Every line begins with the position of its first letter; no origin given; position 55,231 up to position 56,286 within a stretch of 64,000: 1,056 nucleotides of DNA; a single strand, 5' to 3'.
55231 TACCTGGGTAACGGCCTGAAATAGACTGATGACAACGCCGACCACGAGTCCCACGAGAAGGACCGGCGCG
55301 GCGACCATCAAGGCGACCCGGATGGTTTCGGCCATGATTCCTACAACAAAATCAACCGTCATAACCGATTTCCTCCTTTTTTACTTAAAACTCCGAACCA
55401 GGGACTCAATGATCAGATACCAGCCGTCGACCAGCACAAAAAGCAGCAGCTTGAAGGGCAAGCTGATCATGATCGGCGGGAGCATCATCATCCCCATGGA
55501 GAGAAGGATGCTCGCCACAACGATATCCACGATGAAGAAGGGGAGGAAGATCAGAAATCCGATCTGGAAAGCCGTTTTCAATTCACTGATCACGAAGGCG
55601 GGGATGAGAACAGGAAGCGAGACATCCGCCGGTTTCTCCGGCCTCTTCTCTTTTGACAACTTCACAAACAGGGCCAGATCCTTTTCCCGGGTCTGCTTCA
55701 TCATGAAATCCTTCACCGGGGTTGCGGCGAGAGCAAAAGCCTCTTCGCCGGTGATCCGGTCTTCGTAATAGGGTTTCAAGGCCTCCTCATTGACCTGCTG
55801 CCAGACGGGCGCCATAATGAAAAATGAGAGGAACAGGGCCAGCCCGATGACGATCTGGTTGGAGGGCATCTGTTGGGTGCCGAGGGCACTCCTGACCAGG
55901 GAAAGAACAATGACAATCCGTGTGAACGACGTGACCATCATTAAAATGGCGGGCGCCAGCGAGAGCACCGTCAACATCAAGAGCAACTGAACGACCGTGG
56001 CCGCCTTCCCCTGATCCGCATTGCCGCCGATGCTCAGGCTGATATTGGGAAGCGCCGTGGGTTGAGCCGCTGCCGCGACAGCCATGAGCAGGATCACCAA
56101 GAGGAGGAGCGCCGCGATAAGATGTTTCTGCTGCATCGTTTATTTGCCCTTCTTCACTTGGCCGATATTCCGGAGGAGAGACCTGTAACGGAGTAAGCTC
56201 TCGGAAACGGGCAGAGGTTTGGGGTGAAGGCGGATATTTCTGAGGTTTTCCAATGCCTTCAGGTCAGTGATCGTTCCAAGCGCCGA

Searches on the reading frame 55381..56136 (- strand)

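Call 70: search_protein_families(library=pfam, proteins=[window:55381-56136:-], max_evalue=0.001)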
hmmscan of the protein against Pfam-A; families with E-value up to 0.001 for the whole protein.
window:55381-56136:- (251 aa): 1 family
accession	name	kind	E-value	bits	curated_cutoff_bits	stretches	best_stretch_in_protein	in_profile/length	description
PF00813.25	FliP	-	1e-84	283.7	26.9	1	54-246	1-191/191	FliP family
